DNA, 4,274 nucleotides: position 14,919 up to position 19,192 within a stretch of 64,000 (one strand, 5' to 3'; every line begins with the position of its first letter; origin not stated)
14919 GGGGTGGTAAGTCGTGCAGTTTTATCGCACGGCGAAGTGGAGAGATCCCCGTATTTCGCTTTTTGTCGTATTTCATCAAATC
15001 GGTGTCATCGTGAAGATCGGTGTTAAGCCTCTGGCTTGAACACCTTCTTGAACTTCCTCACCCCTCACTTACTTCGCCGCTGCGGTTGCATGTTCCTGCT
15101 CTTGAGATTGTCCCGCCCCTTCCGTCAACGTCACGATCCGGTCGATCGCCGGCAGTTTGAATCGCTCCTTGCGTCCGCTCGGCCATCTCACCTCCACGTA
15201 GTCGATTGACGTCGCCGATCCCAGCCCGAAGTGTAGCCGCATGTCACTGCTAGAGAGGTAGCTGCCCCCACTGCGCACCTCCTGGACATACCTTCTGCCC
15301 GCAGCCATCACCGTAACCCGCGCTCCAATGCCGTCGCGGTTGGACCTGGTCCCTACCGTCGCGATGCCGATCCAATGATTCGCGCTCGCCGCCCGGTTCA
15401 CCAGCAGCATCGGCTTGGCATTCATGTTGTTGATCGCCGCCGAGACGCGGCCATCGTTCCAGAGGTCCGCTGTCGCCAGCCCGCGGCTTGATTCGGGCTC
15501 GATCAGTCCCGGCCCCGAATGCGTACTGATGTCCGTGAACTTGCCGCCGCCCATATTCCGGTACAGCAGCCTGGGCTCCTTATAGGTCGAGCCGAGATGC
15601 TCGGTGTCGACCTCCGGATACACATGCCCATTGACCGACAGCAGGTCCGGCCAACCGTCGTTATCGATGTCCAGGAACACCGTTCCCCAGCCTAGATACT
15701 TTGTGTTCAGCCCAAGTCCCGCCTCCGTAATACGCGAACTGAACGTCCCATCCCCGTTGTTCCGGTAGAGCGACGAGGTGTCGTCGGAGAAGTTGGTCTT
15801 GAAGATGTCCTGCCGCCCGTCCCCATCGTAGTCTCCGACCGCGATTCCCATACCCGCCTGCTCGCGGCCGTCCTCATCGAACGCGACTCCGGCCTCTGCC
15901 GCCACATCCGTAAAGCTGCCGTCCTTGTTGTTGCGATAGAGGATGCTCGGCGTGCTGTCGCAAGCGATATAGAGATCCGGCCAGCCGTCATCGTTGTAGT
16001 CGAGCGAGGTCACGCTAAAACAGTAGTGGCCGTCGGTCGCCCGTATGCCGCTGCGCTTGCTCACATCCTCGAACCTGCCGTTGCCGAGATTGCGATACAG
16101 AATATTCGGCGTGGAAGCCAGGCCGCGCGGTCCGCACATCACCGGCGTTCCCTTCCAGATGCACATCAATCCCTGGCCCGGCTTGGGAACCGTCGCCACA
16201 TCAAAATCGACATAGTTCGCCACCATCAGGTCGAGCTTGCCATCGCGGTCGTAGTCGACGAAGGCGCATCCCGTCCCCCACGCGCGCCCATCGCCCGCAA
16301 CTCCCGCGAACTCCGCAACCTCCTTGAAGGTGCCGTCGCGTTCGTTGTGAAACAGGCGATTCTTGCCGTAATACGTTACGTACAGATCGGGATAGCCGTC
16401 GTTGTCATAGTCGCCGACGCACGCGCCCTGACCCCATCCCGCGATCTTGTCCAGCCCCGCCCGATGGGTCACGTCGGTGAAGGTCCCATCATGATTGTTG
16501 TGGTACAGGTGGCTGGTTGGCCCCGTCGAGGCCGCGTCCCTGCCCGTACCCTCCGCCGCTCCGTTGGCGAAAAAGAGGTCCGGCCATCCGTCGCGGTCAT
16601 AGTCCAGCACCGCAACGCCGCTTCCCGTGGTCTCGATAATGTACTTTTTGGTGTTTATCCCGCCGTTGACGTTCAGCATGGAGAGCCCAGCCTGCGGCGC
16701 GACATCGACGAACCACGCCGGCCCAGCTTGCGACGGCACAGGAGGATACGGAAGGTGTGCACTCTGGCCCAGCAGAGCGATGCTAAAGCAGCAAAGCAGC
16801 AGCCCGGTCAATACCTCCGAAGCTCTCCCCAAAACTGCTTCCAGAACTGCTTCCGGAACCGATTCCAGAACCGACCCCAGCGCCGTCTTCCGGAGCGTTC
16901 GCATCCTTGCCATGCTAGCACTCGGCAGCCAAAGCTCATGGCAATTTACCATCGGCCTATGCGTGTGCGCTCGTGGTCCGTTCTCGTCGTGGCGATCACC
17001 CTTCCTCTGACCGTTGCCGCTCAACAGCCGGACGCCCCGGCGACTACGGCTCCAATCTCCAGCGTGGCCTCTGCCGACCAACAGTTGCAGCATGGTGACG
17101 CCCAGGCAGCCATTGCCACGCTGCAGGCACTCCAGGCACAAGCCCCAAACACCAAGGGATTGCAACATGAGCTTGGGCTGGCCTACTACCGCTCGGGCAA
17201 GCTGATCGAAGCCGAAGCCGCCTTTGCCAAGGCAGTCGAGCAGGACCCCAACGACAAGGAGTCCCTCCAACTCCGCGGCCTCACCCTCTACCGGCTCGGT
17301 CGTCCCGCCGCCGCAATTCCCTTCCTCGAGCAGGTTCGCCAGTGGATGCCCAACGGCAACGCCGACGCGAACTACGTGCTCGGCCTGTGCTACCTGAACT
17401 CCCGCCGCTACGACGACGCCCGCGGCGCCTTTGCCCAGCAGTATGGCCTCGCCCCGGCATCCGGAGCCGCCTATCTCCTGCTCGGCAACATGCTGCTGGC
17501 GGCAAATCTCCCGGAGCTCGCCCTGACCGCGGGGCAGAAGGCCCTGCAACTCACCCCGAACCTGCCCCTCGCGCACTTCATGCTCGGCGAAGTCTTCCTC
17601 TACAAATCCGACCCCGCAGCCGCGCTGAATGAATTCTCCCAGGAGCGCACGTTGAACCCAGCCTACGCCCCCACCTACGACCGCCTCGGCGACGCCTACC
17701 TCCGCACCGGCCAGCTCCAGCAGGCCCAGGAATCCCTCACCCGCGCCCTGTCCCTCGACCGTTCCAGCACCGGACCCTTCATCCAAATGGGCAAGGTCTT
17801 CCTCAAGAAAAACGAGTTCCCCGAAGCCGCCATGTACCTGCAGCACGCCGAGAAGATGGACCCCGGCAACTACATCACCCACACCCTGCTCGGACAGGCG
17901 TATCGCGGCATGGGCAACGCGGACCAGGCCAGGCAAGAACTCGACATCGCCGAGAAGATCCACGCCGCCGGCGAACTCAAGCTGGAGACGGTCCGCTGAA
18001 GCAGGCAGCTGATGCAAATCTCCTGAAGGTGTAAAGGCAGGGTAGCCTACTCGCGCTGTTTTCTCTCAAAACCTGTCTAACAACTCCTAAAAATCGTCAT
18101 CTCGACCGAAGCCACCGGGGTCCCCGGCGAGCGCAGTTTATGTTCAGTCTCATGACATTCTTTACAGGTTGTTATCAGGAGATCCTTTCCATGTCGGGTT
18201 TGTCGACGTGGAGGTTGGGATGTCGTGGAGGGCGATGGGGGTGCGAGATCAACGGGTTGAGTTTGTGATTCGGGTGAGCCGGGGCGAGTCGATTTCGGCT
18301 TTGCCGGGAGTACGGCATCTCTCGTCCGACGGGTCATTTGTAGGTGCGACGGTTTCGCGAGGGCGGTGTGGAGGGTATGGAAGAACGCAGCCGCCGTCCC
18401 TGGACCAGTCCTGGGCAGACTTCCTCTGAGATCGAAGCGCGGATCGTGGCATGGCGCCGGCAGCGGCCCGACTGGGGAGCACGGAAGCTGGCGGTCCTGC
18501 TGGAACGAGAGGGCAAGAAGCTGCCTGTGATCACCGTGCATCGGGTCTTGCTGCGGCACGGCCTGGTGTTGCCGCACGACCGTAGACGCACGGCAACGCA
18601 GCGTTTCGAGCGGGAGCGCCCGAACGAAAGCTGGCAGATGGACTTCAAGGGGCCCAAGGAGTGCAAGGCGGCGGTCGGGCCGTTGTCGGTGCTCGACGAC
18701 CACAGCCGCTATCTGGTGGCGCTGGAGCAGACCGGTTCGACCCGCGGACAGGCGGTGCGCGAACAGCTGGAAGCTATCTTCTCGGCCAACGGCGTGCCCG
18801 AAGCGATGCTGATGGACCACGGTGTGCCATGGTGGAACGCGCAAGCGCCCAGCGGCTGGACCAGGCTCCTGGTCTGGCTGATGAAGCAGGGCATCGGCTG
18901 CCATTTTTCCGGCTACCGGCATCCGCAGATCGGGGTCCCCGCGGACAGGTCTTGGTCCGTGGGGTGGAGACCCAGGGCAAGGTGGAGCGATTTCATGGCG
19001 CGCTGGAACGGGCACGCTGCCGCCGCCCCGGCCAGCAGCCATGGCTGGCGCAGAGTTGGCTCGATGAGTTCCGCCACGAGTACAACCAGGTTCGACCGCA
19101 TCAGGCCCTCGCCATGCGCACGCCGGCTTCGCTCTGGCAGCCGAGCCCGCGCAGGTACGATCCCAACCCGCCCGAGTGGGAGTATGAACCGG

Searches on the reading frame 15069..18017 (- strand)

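Call 11: search_protein_families(library=pfam, proteins=[window:15069-18017:-])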
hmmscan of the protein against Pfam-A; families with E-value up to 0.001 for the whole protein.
window:15069-18017:- (982 aa): 3 families
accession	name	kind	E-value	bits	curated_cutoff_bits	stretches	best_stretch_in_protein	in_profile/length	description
PF13517.12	FG-GAP_3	-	1.3e-53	179.9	26.9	5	536-599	1-61/61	FG-GAP-like repeat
PF07593.17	UnbV_ASPIC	-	1.4e-22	79.7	23.4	1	896-962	1-67/68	ASPIC and UnbV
PF01839.29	FG-GAP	-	2.9e-19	69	22.1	1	529-551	2-24/37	FG-GAP repeat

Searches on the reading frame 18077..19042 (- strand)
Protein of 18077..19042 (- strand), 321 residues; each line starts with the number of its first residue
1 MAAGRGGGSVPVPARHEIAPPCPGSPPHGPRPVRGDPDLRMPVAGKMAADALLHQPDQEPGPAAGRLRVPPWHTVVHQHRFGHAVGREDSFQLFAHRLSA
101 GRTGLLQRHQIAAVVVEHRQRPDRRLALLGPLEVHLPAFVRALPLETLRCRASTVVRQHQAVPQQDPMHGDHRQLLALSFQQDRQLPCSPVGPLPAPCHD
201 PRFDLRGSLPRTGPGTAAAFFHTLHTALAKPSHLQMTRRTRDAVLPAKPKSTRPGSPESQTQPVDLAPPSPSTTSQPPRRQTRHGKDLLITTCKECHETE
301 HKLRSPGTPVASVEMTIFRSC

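Call 64: search_protein_families(library=pfam, proteins=[window:18077-19042:-], max_evalue=0.01)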
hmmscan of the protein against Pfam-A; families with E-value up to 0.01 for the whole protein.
window:18077-19042:- (321 aa): 0 families

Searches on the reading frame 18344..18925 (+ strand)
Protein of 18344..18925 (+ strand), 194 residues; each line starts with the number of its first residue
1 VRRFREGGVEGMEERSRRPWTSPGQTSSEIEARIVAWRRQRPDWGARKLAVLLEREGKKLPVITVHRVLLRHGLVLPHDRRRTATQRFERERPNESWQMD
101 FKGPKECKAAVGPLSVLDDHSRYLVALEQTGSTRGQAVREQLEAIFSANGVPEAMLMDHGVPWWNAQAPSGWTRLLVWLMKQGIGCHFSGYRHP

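Call 68: find_homologous_proteins(query=window:18344-18925:+, max_evalue=1e-20)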
Query window:18344-18925:+ (194 aa): 624 proteins with E <= 1e-20 among 794 candidates; the best 120 are listed.
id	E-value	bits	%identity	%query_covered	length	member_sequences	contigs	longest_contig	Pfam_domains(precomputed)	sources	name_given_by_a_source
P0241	1.8e-117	408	98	94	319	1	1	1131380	PF00665.33,PF13565.13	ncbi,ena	-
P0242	2.1e-106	372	86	100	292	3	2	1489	PF00665.33,PF13384.13,PF13551.13,PF13011.12,PF13518.13,PF13683.13,PF13565.13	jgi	jgi:transposase InsO family protein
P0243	1.6e-95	337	77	100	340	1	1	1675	PF00665.33,PF13011.12,PF13683.13,PF13565.13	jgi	jgi:transposase InsO family protein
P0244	1.3e-91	324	77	99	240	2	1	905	PF00665.33,PF13384.13,PF13551.13,PF13011.12,PF13518.13,PF13565.13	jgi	jgi:transposase InsO family protein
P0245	2.8e-91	323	76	97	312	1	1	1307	PF00665.33,PF13384.13,PF13011.12,PF13518.13,PF13565.13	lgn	-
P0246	7.2e-89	315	73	100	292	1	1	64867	PF00665.33,PF13384.13,PF13551.13,PF13011.12,PF13518.13,PF13683.13,PF13565.13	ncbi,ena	-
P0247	5.6e-87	309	72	99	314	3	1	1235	PF00665.33,PF13384.13,PF13551.13,PF13518.13,PF13683.13,PF13565.13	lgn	-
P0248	6.7e-87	308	73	99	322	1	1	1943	PF00665.33,PF13384.13,PF13551.13,PF13518.13,PF13565.13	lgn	-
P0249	4.3e-86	306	70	100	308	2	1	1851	PF00665.33,PF13384.13,PF13551.13,PF13011.12,PF13518.13,PF13683.13,PF13565.13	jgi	-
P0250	4.6e-86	306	77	92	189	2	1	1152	PF00665.33,PF13565.13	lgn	-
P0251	5.5e-85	302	71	97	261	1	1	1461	PF00665.33,PF13384.13,PF13551.13,PF13011.12,PF13518.13,PF13565.13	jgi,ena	-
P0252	6.1e-85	302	71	100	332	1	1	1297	PF00665.33,PF13384.13,PF13551.13,PF13518.13,PF13565.13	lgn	-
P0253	1.3e-83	298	70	100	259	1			PF00665.33,PF13384.13,PF13551.13,PF13011.12,PF13518.13,PF13565.13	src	-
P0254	1.8e-83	297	69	99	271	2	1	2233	PF00665.33,PF13384.13,PF13551.13,PF13518.13,PF13565.13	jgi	jgi:transposase InsO family protein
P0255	6.9e-83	295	70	100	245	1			PF00665.33,PF13384.13,PF13551.13,PF13011.12,PF13518.13,PF24764.2,PF13565.13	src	-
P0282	4.1e-73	263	62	100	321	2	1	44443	PF00665.33,PF13384.13,PF13551.13,PF13518.13,PF13565.13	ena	-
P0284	5.8e-73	263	63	100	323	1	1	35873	PF00665.33,PF13384.13,PF13551.13,PF13011.12,PF13518.13,PF13683.13,PF13565.13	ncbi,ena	-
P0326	1.3e-68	249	60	100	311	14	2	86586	PF00665.33,PF13011.12,PF13565.13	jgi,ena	jgi:transposase InsO family protein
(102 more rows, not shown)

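Call 69: find_encoding_contigs(protein=P0241, flank=10000, max_places=4)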
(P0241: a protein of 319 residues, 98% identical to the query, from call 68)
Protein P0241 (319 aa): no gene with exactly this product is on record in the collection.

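Call 70: find_encoding_contigs(protein=P0243, flank=2000, max_places=3)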
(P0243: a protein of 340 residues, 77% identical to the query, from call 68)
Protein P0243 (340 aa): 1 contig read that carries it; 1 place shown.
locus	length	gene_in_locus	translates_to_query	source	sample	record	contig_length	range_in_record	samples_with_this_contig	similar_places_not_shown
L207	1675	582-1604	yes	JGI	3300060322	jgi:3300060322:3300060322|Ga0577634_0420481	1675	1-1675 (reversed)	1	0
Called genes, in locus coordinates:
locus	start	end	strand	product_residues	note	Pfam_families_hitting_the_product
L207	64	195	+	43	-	-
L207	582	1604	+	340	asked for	PF13011:LZ_Tnp_IS481 (faint), PF13565:HTH_32, PF00665:rve, PF13683:rve_3 (weak)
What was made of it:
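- On IS481 family (18141-19456): An intact relative of 340 aa is 77% identical (calls 68, 70).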

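Call 79: find_encoding_contigs(protein=P0246, flank=3000, max_places=2)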
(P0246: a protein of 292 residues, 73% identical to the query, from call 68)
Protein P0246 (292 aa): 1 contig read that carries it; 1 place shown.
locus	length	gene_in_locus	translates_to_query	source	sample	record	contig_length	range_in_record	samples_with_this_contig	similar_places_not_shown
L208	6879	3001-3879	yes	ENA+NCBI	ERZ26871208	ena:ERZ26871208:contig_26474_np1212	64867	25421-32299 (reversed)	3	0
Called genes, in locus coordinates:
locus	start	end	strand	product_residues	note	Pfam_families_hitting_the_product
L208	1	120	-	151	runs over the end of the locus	PF00072:Response_reg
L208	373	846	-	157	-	PF00072:Response_reg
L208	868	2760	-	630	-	PF00989:PAS (weak), PF08447:PAS_3, PF07730:HisKA_3, PF02518:HATPase_c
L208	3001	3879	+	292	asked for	PF13384:HTH_23 (weak), PF13518:HTH_28, PF13551:HTH_29 (weak), PF13011:LZ_Tnp_IS481 (weak), PF13565:HTH_32, PF00665:rve, PF13683:rve_3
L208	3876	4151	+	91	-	-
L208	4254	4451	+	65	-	-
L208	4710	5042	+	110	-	PF06210:DUF1003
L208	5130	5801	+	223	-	-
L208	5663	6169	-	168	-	-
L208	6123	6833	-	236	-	PF09925:DUF2157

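Call 80: find_encoding_contigs(protein=P0284, flank=3000, max_places=2)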
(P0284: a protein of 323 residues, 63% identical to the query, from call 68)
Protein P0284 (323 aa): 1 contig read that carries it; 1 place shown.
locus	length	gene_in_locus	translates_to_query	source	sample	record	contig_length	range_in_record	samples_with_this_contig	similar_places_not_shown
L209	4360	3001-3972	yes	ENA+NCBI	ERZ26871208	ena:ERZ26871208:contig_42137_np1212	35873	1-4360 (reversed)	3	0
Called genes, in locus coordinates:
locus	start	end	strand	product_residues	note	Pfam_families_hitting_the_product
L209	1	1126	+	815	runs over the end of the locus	PF18072:FGAR-AT_linker, PF00586:AIRS, PF02769:AIRS_C, PF00586:AIRS, PF02769:AIRS_C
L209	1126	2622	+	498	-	PF13522:GATase_6, PF13537:GATase_7, PF00156:Pribosyltran (weak)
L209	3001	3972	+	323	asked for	PF13011:LZ_Tnp_IS481, PF13384:HTH_23 (weak), PF13518:HTH_28, PF13551:HTH_29 (faint), PF13565:HTH_32, PF00665:rve, PF13683:rve_3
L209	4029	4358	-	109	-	?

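Call 90: find_encoding_contigs(protein=P0326, flank=1500, max_places=4)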
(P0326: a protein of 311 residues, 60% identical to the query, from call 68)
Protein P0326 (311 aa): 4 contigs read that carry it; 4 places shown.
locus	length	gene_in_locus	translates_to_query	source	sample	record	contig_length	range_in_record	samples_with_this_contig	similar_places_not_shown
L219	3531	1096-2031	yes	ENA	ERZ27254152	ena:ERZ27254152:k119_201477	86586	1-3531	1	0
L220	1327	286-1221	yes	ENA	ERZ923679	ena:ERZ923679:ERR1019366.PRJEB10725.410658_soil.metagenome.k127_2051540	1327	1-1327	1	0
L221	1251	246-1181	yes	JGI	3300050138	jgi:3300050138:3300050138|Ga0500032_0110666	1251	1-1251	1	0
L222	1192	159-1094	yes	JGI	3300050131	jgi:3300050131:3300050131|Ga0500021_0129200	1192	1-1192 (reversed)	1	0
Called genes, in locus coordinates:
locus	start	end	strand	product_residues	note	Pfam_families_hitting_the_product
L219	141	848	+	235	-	-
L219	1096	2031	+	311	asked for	PF13011:LZ_Tnp_IS481 (weak), PF13565:HTH_32, PF00665:rve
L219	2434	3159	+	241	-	PF00753:Lactamase_B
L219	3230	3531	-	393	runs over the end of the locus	PF00155:Aminotran_1_2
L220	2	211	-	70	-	?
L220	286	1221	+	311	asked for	PF13011:LZ_Tnp_IS481 (weak), PF13565:HTH_32, PF00665:rve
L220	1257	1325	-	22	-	?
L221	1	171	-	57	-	?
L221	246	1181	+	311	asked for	PF13011:LZ_Tnp_IS481 (weak), PF13565:HTH_32, PF00665:rve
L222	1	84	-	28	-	?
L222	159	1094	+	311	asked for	PF13011:LZ_Tnp_IS481 (weak), PF13565:HTH_32, PF00665:rve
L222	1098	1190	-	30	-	?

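Call 91: find_encoding_contigs(protein=P0282, flank=1500, max_places=3)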
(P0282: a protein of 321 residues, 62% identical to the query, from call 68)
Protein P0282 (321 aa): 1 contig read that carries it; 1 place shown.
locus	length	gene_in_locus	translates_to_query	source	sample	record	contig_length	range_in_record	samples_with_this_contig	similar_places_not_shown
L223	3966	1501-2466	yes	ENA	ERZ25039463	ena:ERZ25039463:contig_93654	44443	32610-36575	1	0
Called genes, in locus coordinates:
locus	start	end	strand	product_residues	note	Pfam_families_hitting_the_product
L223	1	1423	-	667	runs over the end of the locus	PF26549:Tricorn_N (faint), PF12146:Hydrolase_4 (faint), PF20434:BD-FAE (weak), PF00326:Peptidase_S9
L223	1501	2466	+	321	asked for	PF13384:HTH_23 (weak), PF13518:HTH_28, PF13551:HTH_29 (weak), PF13565:HTH_32, PF00665:rve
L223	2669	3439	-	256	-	PF00106:adh_short, PF13561:adh_short_C2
